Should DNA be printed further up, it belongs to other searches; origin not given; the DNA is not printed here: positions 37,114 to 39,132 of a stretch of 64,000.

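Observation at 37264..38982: GspE/PilB paralog with intact tandem MshEN c-di-GMP-binding motifs but a His-box His->Phe substitution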

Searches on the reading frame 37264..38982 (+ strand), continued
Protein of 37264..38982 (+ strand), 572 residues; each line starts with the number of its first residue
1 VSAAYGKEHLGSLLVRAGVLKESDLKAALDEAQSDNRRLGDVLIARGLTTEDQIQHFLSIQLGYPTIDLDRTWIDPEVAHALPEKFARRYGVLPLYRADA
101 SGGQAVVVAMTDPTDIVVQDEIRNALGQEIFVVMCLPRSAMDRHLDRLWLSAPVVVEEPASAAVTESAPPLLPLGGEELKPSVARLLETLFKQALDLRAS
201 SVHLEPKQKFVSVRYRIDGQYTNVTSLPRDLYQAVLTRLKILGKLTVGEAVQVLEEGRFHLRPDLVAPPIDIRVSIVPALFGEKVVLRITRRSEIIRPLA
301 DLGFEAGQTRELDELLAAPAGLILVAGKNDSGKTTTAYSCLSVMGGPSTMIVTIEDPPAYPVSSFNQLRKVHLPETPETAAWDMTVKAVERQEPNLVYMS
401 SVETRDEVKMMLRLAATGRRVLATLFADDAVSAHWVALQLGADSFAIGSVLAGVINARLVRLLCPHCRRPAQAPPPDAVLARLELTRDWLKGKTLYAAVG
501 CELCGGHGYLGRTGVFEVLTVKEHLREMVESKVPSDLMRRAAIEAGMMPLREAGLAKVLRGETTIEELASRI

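Call 11: find_encoding_contigs(protein=P0015, flank=10000, max_places=2)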
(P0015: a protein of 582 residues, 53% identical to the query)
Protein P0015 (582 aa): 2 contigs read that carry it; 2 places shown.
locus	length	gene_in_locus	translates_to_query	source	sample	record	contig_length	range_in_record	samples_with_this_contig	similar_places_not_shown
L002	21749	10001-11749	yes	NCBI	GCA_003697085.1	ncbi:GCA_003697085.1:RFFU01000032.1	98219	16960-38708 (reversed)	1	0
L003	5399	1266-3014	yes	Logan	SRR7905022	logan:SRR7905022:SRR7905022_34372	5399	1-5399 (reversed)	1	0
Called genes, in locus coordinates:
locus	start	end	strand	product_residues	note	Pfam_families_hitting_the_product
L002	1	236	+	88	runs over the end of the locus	-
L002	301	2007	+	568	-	PF08269:dCache_2, PF17200:sCache_2, PF00672:HAMP, PF00512:HisKA, PF02518:HATPase_c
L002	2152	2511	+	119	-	PF01521:Fe-S_biosyn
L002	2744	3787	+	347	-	PF00291:PALP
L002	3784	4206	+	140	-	PF01398:JAB (weak), PF14464:Prok-JAB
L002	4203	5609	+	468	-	PF02597:ThiS, PF00899:ThiF, PF00581:Rhodanese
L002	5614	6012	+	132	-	PF13411:MerR_1 (faint), PF12728:HTH_17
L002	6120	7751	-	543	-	PF00118:Cpn60_TCP1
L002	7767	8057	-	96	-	PF00166:Cpn10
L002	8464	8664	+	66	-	-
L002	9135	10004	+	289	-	PF01048:PNP_UDP_1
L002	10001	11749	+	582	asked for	PF05157:MshEN, PF00437:T2SSE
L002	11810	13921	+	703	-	PF12895:ANAPC3 (faint), PF13428:TPR_14 (faint), PF22860:DUF7017 (faint), PF14559:TPR_19 (weak), PF13432:TPR_16 (weak), PF14559:TPR_19, PF13431:TPR_17 (weak), PF13181:TPR_8 (weak), +8 more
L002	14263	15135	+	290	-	PF00590:TP_methylase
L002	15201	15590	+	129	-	PF01451:LMWPc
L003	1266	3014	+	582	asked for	PF05157:MshEN, PF00437:T2SSE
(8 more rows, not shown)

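Call 12: find_encoding_contigs(protein=P0002, flank=10000, max_places=2)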
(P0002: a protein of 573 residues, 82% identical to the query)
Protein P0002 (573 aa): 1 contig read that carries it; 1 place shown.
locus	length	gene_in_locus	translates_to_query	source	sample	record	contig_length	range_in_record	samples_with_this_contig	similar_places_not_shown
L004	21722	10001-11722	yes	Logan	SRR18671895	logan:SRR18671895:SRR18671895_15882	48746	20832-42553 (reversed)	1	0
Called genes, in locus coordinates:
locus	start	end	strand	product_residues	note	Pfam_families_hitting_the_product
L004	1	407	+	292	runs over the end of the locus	-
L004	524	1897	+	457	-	PF02563:Poly_export, PF22461:SLBB_2, PF10531:SLBB (weak), PF22461:SLBB_2 (weak)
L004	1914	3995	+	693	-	PF02706:Wzz (faint), PF13614:AAA_31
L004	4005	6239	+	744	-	PF02706:Wzz (weak), PF13807:GNVR, PF13614:AAA_31, PF00142:Fer4_NifH (faint), PF01656:CbiA (weak)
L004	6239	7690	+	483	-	PF04932:Wzy_C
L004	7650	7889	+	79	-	-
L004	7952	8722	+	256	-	PF14748:P5CR_dimer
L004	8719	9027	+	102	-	PF02325:CCB3_YggT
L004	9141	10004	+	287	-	PF01048:PNP_UDP_1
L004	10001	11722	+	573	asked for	PF05157:MshEN, PF00437:T2SSE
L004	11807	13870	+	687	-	PF14559:TPR_19 (faint), PF00515:TPR_1 (faint), PF07719:TPR_2 (faint), PF13181:TPR_8 (faint), PF13431:TPR_17 (faint), PF13432:TPR_16 (weak), PF23914:TPR_CcmH_CycH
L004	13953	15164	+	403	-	PF13424:TPR_12 (weak), PF13432:TPR_16, PF00515:TPR_1, PF07719:TPR_2, PF13414:TPR_11, PF13424:TPR_12, PF13432:TPR_16, PF13371:TPR_9, +11 more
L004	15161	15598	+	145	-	-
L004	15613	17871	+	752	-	PF00515:TPR_1 (faint), PF07719:TPR_2 (faint), PF13174:TPR_6 (faint), PF13432:TPR_16 (weak), PF13414:TPR_11 (weak), PF14559:TPR_19 (weak), PF13424:TPR_12 (weak), PF13371:TPR_9 (weak), +6 more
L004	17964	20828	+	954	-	-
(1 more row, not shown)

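Call 19: find_related_loci(query=A3, collection=genome_contigs, flank=10000)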
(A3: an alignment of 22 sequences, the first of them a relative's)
Query A3 (572 aa) in genome_contigs; peptide patterns used: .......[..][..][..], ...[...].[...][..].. (x = any residue, [..] = any of these).
453 stretches matched a pattern; 430 encode a relative of the query (tblastn E <= 1e-3); the best 80 are kept; 80 distinct loci.
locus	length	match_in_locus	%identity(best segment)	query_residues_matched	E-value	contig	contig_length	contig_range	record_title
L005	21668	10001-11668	59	5-570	0e+0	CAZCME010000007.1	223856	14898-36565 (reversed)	MAG TPA_asm: uncultured bacterium isolate binchicken_co248_269 genome assembly, contig: NODE_29_length_223856_cov_9.3869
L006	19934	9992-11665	58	5-570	0e+0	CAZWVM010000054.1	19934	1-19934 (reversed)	MAG TPA_asm: uncultured bacterium isolate binchicken_co22_231 genome assembly, contig: NODE_2919_length_19934_cov_7.5056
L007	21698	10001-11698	53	7-571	0e+0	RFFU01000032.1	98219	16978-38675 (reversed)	MAG: Candidatus Hydrogenedentota bacterium isolate J006 k99_244176, whole genome shotgun sequence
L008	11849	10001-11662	51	5-568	0e+0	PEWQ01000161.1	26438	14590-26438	MAG: Candidatus Hydrogenedentes bacterium CG07_land_8_20_14_0_80_42_17 CG07_land_8_20_14_0.80_scaffold_509_c, whole geno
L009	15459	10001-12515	34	10-568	2e-94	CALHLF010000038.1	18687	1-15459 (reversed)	MAG: uncultured bacterium isolate S1_Bin_METABAT__175_1 genome assembly, contig: c_000002814264, whole genome shotgun se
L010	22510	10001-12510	34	10-568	5e-94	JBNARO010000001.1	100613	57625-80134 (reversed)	MAG: Dictyoglomaceae bacterium isolate Kamch4316-2DMB-17 bin8.fa-1, whole genome shotgun sequence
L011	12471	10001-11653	32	9-570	5e-89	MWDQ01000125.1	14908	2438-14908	MAG: candidate division TA06 bacterium ADurb.Bin131 BWX89_contig000125, whole genome shotgun sequence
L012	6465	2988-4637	31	9-570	7e-87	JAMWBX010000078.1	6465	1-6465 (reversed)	MAG: Candidatus Omnitrophota bacterium isolate DG_2.bins.114.Tibet NODE_18853_length_6465_cov_0.905017, whole genome sho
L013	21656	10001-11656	35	1-568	4e-87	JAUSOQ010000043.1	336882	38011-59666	MAG: Coriobacteriia bacterium isolate E21_maxbin.048 E21_k141_20066, whole genome shotgun sequence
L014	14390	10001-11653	33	9-570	9e-87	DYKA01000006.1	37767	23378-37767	MAG TPA_asm: Vermiphilus sp. isolate SulCav_AS07-7_2_40_16 SulCav_AS07_7_977_length_37767_cov_10_596654, whole genome sh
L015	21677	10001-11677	32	7-572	3e-85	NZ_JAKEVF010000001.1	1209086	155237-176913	Shewanella sp. Isolate11 strain M14-00480 scaffold1.1, whole genome shotgun sequence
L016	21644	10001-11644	32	9-570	2e-85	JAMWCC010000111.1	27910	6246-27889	MAG: Candidatus Omnitrophota bacterium isolate DRTY-6.bins.107.201705 NODE_4024_length_27910_cov_1.04202, whole genome s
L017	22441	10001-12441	32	6-569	7e-85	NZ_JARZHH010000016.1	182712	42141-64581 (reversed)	Polyangium sp. 6x1 NODE_16_length_182712_cov_20.065783, whole genome shotgun sequence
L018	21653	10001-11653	32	9-570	5e-85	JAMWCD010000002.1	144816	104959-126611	MAG: Candidatus Omnitrophota bacterium isolate DRTY-6.bins.152.201705 NODE_372_length_144816_cov_11.3047, whole genome s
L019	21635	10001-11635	34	9-568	4e-84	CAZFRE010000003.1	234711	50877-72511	MAG TPA_asm: uncultured Eubacteriales bacterium isolate binchicken_co269_259 genome assembly, contig: NODE_43_length_234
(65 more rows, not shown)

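Call 26: predict_structure(alignment_id=A2)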
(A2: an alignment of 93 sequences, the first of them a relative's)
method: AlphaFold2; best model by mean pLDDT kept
length: 572 residues; sequences in the alignment: 93
mean_pLDDT: 90.5   pTM: 0.81
mean pLDDT of the five models: 90.5, 90.4, 89.7, 89.6, 89.3
residues with pLDDT >= 90: 424; 70-90: 116; 50-70: 13; < 50: 19
segments of 3 or more residues with pLDDT < 50: 1-5, 153-166
pLDDT, mean of each block of 10 residues (from residue 1): 55 90 95 93 90 85 86 89 95 90 88 94 95 88 90 45 52 66 87 93 94 94 89 94 91 93 87 96 96 93 97 97 96 97 93 94 91 75 92 97 94 97 97 96 97 98 97 95 96 96 89 98 98 96 97 98 97 90
secondary structure, 60 per line:
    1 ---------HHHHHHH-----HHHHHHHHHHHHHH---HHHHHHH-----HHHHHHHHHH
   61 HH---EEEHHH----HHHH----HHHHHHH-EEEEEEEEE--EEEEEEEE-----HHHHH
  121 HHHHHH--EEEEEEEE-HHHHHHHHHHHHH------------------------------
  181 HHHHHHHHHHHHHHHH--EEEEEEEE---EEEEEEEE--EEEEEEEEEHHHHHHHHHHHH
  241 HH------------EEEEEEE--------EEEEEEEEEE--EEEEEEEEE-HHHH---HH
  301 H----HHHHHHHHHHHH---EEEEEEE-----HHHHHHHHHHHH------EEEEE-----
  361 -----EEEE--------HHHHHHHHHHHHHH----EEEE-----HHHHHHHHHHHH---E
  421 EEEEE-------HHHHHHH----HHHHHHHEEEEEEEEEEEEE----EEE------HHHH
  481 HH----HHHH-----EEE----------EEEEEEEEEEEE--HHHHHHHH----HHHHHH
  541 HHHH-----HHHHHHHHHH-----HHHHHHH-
elements in order: H10-16 H22-35 H39-45 H51-62 E66-68 H76-79 H84-90 E92-100 E103-110 H116-126 E129-136 H138-150 H181-196 E199-206 E210-217 E220-228 H229-242 E255-261 E270-279 E282-290 H292-295 H306-317 E321-327 H333-344 E351-355 E366-369 H378-391 E396-399 H405-416 E420-425 H433-439 H444-450 E451-463 E468-470 H477-482 H487-490 E496-498 E509-520 H523-530 H535-544 H550-559 H565-571

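Call 31: fold_search(model_id=the predicted structure, library=pdb)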
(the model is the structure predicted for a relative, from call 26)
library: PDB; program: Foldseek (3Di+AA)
matches with E <= 10: 1689; with E <= 0.001: 214
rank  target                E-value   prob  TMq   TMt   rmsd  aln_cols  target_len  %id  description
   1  5oiu_C                9.4e-41  1.00  0.54  0.76   5.5       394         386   32  Crystal structure of PilF type IV pilus assembly ATPase from Thermus thermophilus (released 2018-08-08)
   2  5oiu_B                1.2e-40  1.00  0.62  0.90   3.0       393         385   33  Crystal structure of PilF type IV pilus assembly ATPase from Thermus thermophilus (released 2018-08-08)
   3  4pht_C                1.0e-39  1.00  0.44  0.56  22.1       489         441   28  ATPase GspE in complex with the cytoplasmic domain of GspL from the Vibrio vulnificus type II Secretion system (released 2014-11-26)
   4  4pht_B                1.8e-39  1.00  0.44  0.56  22.4       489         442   28  ATPase GspE in complex with the cytoplasmic domain of GspL from the Vibrio vulnificus type II Secretion system (released 2014-11-26)
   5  4pht_A                2.1e-39  1.00  0.43  0.56  22.1       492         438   28  ATPase GspE in complex with the cytoplasmic domain of GspL from the Vibrio vulnificus type II Secretion system (released 2014-11-26)
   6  5it5_A                2.2e-39  1.00  0.61  0.89   2.9       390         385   33  Thermus thermophilus PilB core ATPase region (released 2016-10-19)
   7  5tsh_E                7.5e-39  1.00  0.62  0.90   2.5       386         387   29  PilB from Geobacter metallireducens bound to AMP-PNP (released 2017-05-17)
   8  5tsh_C                2.1e-38  1.00  0.60  0.88   3.1       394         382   29  PilB from Geobacter metallireducens bound to AMP-PNP (released 2017-05-17)
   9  5zfr_A                3.1e-38  1.00  0.60  0.88   3.0       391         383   29  Crystal structure of PilB, an extension ATPase motor of Type IV pilus, from Geobacter sulfurreducens (released 2018-09-19)
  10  5tsh_F                6.8e-38  1.00  0.62  0.91   2.4       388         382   29  PilB from Geobacter metallireducens bound to AMP-PNP (released 2017-05-17)
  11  5tsh_D                8.5e-38  1.00  0.53  0.77   5.3       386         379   29  PilB from Geobacter metallireducens bound to AMP-PNP (released 2017-05-17)
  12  5tsg_B                9.5e-38  1.00  0.61  0.90   2.6       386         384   30  PilB from Geobacter metallireducens bound to ADP (released 2017-05-17)
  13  5zfr_C                9.5e-38  1.00  0.53  0.75   5.5       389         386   29  Crystal structure of PilB, an extension ATPase motor of Type IV pilus, from Geobacter sulfurreducens (released 2018-09-19)
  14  5zfr_B                3.1e-37  1.00  0.61  0.89   3.2       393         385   28  Crystal structure of PilB, an extension ATPase motor of Type IV pilus, from Geobacter sulfurreducens (released 2018-09-19)
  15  1p9w                  3.3e-37  1.00  0.55  0.78   5.0       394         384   31  Crystal Structure of Vibrio cholerae putative NTPase EpsE (released 2003-10-14)
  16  5tsh_A                6.4e-37  1.00  0.58  0.86   3.5       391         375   29  PilB from Geobacter metallireducens bound to AMP-PNP (released 2017-05-17)
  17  5tsh_B                2.0e-36  1.00  0.52  0.75   5.5       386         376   29  PilB from Geobacter metallireducens bound to AMP-PNP (released 2017-05-17)
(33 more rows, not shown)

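Call 35: find_encoding_contigs(protein=P0021, flank=10000, max_places=2)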
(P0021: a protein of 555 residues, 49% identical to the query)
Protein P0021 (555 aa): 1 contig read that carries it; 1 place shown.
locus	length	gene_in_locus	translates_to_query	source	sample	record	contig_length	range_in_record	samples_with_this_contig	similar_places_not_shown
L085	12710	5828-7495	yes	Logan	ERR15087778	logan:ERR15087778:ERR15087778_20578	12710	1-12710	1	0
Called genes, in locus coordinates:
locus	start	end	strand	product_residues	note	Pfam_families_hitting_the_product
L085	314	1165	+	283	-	PF00669:Flagellin_N, PF00700:Flagellin_C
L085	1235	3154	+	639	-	PF07973:tRNA_SAD, PF00587:tRNA-synt_2b, PF03129:HGTP_anticodon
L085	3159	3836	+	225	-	PF01168:Ala_racemase_N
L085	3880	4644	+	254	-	PF03807:F420_oxidored, PF14748:P5CR_dimer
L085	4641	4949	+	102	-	PF02325:CCB3_YggT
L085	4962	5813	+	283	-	PF01048:PNP_UDP_1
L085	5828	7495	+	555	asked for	PF05157:MshEN, PF00437:T2SSE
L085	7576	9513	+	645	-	PF13432:TPR_16, PF23914:TPR_CcmH_CycH (weak), PF00515:TPR_1 (weak), PF07719:TPR_2, PF13428:TPR_14 (weak), PF14559:TPR_19 (weak), PF13432:TPR_16, PF14559:TPR_19 (weak), +8 more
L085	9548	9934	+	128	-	PF01740:STAS, PF13466:STAS_2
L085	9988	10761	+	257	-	PF08501:Shikimate_dh_N, PF18317:SDH_C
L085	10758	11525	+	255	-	PF06750:A24_N_bact, PF01478:Peptidase_A24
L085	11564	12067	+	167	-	PF01202:SKI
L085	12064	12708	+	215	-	?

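Call 43: search_protein_representatives(alignment_id=A3)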
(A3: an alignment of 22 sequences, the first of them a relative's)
Query: 22 sequences, 565 profile positions. Proteins with E-value up to 0.001 (for the whole library): 74681; up to 1e-10: 43300; up to 1e-30: 14560. The best 150 are listed.
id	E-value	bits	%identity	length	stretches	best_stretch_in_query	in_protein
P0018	4.8e-262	887.0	-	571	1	5-564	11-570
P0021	9.6e-237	803.5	-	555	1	8-564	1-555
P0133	3.2e-179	613.6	-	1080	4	7-564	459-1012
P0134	1.5e-169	581.7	-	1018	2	40-564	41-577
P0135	4.2e-160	550.4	-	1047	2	167-564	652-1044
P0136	1.9e-157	541.7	-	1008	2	32-562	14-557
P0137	3.5e-157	540.8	-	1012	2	168-564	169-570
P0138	1.3e-154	532.4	-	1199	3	5-563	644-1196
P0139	4.1e-153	527.4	-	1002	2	141-563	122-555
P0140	4.3e-152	524.0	-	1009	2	44-563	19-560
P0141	2.8e-151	521.3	-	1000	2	138-564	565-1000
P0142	1.2e-148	512.7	-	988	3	7-563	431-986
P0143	2.1e-148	511.8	-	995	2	49-564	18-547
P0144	8.4e-148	509.8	-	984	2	60-563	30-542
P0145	1.6e-147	508.9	-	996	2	138-564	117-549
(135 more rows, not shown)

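Call 58: list_cluster_members(proteins=[P0001, P0012, P0009])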
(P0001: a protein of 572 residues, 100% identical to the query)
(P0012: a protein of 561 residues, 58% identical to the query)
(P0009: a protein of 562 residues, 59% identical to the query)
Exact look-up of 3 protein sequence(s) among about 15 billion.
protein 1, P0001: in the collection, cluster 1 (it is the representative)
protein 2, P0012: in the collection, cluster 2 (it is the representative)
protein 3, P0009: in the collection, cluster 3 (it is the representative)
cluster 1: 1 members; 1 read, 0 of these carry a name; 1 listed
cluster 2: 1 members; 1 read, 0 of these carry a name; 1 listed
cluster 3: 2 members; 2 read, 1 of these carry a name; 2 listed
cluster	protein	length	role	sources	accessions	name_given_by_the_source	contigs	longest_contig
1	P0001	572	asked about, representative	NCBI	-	-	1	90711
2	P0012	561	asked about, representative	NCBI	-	-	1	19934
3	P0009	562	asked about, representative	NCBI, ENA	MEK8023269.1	MAG: ATPase, T2SS/T4P/T4SS family [Candidatus Hydrogenedentota bacterium]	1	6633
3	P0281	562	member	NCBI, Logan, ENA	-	-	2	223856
